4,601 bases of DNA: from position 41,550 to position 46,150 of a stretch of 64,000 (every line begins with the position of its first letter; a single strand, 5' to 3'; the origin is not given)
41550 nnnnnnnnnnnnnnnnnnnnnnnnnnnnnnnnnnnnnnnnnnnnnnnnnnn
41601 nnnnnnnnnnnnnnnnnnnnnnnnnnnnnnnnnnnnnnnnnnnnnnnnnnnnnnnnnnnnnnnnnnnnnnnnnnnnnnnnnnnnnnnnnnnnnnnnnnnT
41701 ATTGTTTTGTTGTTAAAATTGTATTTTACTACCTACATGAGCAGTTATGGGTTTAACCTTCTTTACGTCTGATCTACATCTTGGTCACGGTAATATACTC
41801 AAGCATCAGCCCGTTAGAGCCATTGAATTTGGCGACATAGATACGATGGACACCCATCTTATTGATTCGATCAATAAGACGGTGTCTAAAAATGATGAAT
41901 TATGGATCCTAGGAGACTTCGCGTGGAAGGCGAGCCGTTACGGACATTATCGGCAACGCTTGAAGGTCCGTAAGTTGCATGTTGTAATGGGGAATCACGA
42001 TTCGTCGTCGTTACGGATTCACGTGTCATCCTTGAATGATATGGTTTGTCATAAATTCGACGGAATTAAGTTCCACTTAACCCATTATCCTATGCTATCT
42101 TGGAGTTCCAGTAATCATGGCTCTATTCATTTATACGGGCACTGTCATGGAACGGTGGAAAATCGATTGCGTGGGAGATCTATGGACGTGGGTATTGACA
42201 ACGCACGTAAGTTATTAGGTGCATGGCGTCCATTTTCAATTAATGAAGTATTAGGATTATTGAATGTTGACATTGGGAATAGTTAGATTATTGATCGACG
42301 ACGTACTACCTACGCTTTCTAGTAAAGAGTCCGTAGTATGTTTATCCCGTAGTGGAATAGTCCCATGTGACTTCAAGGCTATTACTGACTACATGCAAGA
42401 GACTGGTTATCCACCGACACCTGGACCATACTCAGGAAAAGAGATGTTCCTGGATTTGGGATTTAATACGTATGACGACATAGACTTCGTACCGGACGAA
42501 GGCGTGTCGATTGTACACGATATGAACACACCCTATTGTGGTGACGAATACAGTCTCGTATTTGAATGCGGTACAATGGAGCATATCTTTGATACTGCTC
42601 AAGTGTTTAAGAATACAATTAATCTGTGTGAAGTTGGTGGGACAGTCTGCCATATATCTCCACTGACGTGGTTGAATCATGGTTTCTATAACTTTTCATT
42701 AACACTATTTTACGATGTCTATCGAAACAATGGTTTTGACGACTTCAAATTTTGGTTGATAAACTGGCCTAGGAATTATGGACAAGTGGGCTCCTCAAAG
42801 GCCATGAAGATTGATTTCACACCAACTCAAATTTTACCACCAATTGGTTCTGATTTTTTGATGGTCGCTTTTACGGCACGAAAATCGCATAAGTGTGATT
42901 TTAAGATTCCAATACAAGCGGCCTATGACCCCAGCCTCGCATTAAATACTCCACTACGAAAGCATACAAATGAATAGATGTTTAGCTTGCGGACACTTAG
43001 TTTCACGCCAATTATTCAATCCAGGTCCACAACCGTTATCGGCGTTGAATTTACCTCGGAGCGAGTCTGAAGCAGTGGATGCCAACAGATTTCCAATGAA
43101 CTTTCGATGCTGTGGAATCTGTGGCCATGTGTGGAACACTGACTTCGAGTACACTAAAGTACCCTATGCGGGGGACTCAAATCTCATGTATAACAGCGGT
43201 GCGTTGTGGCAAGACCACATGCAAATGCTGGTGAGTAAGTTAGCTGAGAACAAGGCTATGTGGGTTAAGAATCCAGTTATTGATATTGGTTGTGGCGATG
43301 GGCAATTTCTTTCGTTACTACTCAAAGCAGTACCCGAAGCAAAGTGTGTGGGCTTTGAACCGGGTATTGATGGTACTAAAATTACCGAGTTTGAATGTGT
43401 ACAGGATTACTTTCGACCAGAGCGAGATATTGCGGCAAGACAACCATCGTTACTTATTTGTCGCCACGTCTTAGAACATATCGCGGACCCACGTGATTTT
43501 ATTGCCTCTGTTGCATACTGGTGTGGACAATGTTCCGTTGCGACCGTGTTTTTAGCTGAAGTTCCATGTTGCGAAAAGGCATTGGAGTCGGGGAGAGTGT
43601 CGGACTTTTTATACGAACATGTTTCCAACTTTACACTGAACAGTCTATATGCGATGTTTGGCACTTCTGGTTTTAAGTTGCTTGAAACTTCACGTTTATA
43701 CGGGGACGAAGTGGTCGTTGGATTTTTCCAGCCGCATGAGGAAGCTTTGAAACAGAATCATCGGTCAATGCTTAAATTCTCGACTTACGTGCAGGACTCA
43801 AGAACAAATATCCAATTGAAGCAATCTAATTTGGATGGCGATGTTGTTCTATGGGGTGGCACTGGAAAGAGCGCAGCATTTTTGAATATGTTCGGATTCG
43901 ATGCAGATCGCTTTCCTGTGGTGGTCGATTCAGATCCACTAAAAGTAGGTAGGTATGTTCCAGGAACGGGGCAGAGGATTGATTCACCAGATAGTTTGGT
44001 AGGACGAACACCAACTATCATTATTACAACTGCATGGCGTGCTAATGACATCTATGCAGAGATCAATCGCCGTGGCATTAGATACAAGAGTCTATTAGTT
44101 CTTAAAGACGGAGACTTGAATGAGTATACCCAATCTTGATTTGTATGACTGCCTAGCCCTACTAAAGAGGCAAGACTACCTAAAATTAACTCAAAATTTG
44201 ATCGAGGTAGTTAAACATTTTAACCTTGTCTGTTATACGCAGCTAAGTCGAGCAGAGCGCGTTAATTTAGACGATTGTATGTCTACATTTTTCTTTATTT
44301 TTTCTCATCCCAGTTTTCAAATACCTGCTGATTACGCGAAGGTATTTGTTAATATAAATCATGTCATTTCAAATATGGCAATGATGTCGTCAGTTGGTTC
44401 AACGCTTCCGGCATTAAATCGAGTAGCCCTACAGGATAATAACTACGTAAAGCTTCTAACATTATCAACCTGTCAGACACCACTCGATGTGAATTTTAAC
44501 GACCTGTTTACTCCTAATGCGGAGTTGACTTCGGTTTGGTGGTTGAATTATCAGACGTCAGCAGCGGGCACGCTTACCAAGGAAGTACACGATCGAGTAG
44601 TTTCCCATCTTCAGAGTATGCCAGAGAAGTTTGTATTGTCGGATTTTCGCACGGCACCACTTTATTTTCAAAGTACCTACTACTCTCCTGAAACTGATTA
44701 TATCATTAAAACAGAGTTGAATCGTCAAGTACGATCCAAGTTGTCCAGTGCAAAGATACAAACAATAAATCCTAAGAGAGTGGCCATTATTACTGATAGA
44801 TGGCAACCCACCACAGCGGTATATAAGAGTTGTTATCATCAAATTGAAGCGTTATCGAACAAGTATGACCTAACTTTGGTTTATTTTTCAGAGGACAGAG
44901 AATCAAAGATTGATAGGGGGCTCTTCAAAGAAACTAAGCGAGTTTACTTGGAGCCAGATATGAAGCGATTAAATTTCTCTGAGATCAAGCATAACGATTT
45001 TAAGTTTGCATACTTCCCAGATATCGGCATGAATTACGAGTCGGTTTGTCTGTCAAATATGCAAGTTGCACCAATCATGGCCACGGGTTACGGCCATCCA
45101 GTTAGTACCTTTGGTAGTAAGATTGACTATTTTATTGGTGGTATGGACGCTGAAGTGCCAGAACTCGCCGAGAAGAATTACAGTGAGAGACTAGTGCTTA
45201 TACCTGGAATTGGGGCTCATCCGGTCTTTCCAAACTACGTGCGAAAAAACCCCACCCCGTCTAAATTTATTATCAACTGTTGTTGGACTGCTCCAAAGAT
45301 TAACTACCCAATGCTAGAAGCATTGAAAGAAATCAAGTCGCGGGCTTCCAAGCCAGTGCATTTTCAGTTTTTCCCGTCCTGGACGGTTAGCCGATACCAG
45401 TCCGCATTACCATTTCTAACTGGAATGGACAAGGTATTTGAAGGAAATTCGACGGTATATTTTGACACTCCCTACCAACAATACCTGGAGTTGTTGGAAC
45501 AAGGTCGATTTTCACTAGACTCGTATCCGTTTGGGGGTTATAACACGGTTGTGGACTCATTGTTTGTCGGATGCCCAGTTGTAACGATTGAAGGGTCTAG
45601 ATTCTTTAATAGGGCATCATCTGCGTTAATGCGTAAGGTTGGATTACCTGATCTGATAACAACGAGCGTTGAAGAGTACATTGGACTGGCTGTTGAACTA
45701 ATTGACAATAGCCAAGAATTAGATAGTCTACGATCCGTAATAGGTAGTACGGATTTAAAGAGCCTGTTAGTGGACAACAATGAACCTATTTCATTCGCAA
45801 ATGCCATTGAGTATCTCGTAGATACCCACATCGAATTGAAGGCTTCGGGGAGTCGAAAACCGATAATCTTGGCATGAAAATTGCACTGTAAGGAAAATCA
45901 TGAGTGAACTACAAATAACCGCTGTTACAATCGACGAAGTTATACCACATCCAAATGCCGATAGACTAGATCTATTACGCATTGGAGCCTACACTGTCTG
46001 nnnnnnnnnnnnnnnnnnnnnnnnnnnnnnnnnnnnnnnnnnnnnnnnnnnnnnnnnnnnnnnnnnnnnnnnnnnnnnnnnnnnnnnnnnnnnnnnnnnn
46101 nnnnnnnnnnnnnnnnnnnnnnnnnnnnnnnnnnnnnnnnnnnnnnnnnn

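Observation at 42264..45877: Glycosyl- and methyl-transferase cluster: class I MTase, zinc-ribbon C-methyltransferase and a GT41 (OGT-like) glycosyltransferase, next to a metallophosphoesterase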

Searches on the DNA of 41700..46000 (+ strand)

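Call 5: search_dna_similar(query=window:41700-46000:+, collection=phages, mode=near, max_rows=20)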
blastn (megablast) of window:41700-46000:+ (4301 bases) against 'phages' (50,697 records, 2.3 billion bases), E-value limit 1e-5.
No match.

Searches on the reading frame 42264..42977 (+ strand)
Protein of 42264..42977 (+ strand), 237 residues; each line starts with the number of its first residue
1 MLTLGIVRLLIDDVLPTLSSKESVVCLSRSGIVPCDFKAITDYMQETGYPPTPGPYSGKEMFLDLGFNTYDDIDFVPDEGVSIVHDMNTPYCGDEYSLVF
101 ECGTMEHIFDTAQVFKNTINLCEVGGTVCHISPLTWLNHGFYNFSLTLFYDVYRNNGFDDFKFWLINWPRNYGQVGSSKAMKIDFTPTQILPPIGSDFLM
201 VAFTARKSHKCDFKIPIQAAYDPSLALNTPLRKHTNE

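Call 3: search_protein_families(library=pfam, proteins=[window:42264-42977:+], max_evalue=0.01)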
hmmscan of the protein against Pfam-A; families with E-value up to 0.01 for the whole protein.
window:42264-42977:+ (237 aa): 0 families

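Call 4: search_protein_families(library=phrogs, proteins=[window:42264-42977:+], max_evalue=0.001)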
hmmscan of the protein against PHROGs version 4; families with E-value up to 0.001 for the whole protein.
window:42264-42977:+ (237 aa): 0 families

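Call 9: search_protein_families(library=ncbifam, proteins=[window:42264-42977:+], max_evalue=0.01)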
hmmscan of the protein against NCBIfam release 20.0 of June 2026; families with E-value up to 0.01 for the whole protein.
window:42264-42977:+ (237 aa): 0 families

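Call 12: search_solved_structures(query=window:42264-42977:+, max_evalue=10)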
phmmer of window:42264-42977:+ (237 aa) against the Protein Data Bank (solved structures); distinct sequences matched with E-value up to 10: 0.

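Call 39: find_homologous_proteins(query=window:42264-42977:+, max_evalue=0.001)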
Query window:42264-42977:+ (237 aa): 61 proteins with E <= 0.001 among 120 candidates.
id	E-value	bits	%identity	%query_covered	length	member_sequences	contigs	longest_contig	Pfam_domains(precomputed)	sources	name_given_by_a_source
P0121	7.4e-164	561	100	100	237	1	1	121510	-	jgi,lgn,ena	-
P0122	6.9e-118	411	74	99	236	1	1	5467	-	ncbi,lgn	-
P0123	1.3e-114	400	73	100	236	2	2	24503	-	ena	-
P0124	7.9e-112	391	70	100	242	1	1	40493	-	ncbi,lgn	-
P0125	1.1e-105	371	68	99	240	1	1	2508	-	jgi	jgi:SAM-dependent methyltransferase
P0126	1.2e-104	367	68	99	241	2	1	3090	-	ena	-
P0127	1.2e-102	361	67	99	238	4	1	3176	-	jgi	jgi:SAM-dependent methyltransferase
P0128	2.6e-102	360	75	83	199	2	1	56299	-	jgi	jgi:SAM-dependent methyltransferase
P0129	3.2e-102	359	66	99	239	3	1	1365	-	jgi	jgi:hypothetical protein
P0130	7.7e-102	358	66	99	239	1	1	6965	-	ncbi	-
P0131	1.9e-86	308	67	84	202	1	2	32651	-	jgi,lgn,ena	jgi:hypothetical protein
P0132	6.8e-86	306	56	99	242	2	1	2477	-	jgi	jgi:hypothetical protein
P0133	1.6e-83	298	56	99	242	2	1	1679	-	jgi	jgi:hypothetical protein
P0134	2.4e-81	291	54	98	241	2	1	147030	-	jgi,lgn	jgi:SAM-dependent methyltransferase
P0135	3.1e-62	228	46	99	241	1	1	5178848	-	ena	-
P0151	3.7e-44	169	41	94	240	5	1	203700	PF08241.19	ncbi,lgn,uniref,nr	ncbi:methyltransferase domain-containing protein [Desulfatibacillum aliphaticivorans]|uniref:methylt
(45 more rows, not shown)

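Call 42: search_protein_families(library=pfam, alignment_id=A2, max_evalue=0.01)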
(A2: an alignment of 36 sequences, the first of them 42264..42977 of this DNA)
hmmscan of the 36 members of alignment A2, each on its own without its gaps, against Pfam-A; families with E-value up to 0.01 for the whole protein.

A. member 1, window:42264-42977:+ (237 aa): 0 families

B. families by the number of members that match (of 36 scanned): 6 families
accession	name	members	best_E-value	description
PF08242.18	Methyltransf_12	32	3.3e-06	Methyltransferase domain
PF13489.12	Methyltransf_23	22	1.8e-06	Methyltransferase domain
PF08241.18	Methyltransf_11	21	7.9e-06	Methyltransferase domain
PF13847.12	Methyltransf_31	18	0.00017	Methyltransferase domain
PF13649.12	Methyltransf_25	1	0.00075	Methyltransferase domain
PF21708.4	Glyco_hydro_59_C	1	0.0048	Galactocerebrosidase, C-terminal lectin domain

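Call 44: predict_structure(alignment_id=A2)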
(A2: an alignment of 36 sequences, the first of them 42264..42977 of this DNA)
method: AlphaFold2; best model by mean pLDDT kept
length: 237 residues; sequences in the alignment: 36
mean_pLDDT: 88.6   pTM: 0.88
mean pLDDT of the five models: 88.6, 88.4, 88.0, 87.7, 87.2
residues with pLDDT >= 90: 138; 70-90: 84; 50-70: 9; < 50: 6
segments of 3 or more residues with pLDDT < 50: 137-142
pLDDT, mean of each block of 10 residues (from residue 1): 96 96 94 93 97 94 98 84 85 93 77 93 97 65 74 96 92 87 85 84 97 89 82 74
secondary structure, 60 per line:
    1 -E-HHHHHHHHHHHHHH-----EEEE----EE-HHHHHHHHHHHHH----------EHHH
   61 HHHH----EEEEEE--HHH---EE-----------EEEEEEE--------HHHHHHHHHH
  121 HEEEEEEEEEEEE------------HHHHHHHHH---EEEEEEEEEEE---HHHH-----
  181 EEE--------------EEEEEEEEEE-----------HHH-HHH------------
elements in order: H4-17 E23-26 H34-46 H58-64 E69-74 E96-102 H111-121 E122-133 H146-154 E158-168 H172-175 E181-183 E198-207

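Call 47: fold_search(model_id=the predicted structure, library=pdb)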
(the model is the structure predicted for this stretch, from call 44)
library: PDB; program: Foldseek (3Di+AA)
matches with E <= 10: 1046; with E <= 0.001: 70
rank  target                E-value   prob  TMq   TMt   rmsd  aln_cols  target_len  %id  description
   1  2adm_A                4.6e-05  1.00  0.41  0.27   6.6       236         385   10  ADENINE-N6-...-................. TAQI (released 1997-01-27)
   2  2p8j_B                6.6e-05  1.00  0.41  0.46   7.0       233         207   12  Crystal structure of S-adenosylmethionine-dependent methyltransferase (NP_349143.1) from Clostridium acetobutylicum at (released 2007-04-24)
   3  6chh_D                7.4e-05  1.00  0.39  0.38   9.4       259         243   10  Structure of human NNMT in complex with bisubstrate inhibitor MS2756 (released 2018-06-13)
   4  1aqi_A                9.5e-05  1.00  0.39  0.26   6.8       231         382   11  STRUCTURE OF ADENINE-N6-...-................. TAQI (released 1997-02-12)
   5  1aqj_B                1.1e-04  1.00  0.40  0.27   6.7       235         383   11  STRUCTURE OF ADENINE-N6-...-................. TAQI (released 1997-02-12)
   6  1aqj_A                1.5e-04  1.00  0.40  0.27   6.6       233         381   12  STRUCTURE OF ADENINE-N6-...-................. TAQI (released 1997-02-12)
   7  3mti_B                1.5e-04  1.00  0.41  0.51   7.2       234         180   12  The Crystal Structure of a rRNA Methylase from Streptococcus thermophilus to 1.95A (released 2010-05-12)
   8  1y8c                  1.7e-04  1.00  0.36  0.35  13.4       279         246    9  Crystal structure of a S-adenosylmethionine-dependent methyltransferase from Clostridium acetobutylicum ATCC 824 (released 2004-12-28)
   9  9atv_B                1.7e-04  1.00  0.40  0.36   9.5       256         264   10  X-ray co-crystal structure of NCGC00685960 / NCATS-SM9335 in NNMT (released 2025-03-05)
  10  1g38_A                1.9e-04  1.00  0.39  0.26   7.1       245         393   12  ADENINE-SPECIFIC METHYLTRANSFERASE M. TAQ I/DNA COMPLEX (released 2001-03-05)
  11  7nbq_D                2.0e-04  1.00  0.43  0.40   8.6       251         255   12  Co-crystal structure of Human Nicotinamide N-methyltransferase (NNMT) with the tricyclic inhibitor (4) (released 2021-03-17)
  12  3ccf_B                2.2e-04  1.00  0.42  0.41   9.1       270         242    8  Crystal structure of putative methyltransferase (YP_321342.1) from Anabaena variabilis ATCC 29413 at 1.90 A resolution (released 2008-03-11)
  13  21jx_B                2.4e-04  0.99  0.37  0.35   9.4       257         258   10  Crystal structure of compound 1 bound to human Nicotinamide N-methyltransferase (released 2026-03-11)
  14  9ri2_B                2.5e-04  1.00  0.39  0.40  10.5       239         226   13  Crystal structure of bacillithiol methyltransferase NmbA from Chlorobaculum tepidum (released 2025-12-10)
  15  8x8j_A                2.7e-04  1.00  0.48  0.49   6.3       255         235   10  The structure of AbBioc in complex with inhibitor sinefungin (released 2024-11-13)
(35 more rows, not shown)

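Call 71: find_encoding_contigs(protein=P0135, flank=8000, max_places=2)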
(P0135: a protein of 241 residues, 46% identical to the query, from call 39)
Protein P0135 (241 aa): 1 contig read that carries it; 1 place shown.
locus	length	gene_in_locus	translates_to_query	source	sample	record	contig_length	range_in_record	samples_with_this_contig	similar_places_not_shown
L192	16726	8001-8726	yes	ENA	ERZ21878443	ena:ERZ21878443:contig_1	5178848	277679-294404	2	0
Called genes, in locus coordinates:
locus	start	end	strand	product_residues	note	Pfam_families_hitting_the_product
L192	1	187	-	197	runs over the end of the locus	PF25025:EF-Ts_N (weak), PF00889:EF_TS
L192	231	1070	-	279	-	PF00318:Ribosomal_S2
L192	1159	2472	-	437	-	PF00202:Aminotran_3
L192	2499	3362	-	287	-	PF01145:Band_7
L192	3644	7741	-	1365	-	-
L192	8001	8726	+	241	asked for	-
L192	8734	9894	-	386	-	-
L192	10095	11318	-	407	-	PF00009:GTP_EFTU, PF03144:GTP_EFTU_D2, PF03143:GTP_EFTU_D3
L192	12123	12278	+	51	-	-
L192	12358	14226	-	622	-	PF02554:CstA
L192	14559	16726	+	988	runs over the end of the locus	PF00069:Pkinase, PF08663:HalX (faint)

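Call 72: find_encoding_contigs(protein=P0151, flank=8000, max_places=2)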
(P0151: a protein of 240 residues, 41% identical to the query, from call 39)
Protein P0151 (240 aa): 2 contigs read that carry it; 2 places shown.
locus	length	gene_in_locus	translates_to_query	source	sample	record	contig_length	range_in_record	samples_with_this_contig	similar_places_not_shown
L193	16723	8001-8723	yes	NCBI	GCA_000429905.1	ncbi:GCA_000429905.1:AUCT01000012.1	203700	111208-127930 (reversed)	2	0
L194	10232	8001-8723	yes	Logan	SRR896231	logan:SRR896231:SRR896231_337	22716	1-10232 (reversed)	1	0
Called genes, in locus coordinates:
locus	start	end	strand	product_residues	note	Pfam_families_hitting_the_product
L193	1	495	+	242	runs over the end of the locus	-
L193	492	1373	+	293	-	-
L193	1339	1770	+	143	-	PF05402:PqqD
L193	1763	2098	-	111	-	PF01740:STAS, PF13466:STAS_2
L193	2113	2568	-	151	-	PF13581:HATPase_c_2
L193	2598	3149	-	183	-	PF00027:cNMP_binding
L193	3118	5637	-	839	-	PF00664:ABC_membrane, PF00005:ABC_tran, PF02463:SMC_N (faint), PF00005:ABC_tran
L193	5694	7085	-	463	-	PF13524:Glyco_trans_1_2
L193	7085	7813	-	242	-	-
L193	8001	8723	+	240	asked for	PF08241:Methyltransf_11 (weak)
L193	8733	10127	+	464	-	PF00535:Glycos_transf_2, PF10111:Glyco_tranf_2_2, PF13641:Glyco_tranf_2_3, PF13578:Methyltransf_24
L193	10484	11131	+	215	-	PF05359:DUF748 (faint), PF00691:OmpA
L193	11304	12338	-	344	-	PF05048:NosD, PF13229:Beta_helix, PF22544:HYDIN_VesB_CFA65-like_Ig (weak)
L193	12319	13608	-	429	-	-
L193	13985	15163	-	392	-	PF22020:RlmL_1st, PF01170:UPF0020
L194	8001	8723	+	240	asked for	PF08241:Methyltransf_11 (weak)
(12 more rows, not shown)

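Call 74: search_protein_families(library=padloc, proteins=[window:42264-42977:+], max_evalue=0.001)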
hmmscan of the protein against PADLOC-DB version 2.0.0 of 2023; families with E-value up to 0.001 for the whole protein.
window:42264-42977:+ (237 aa): 0 families
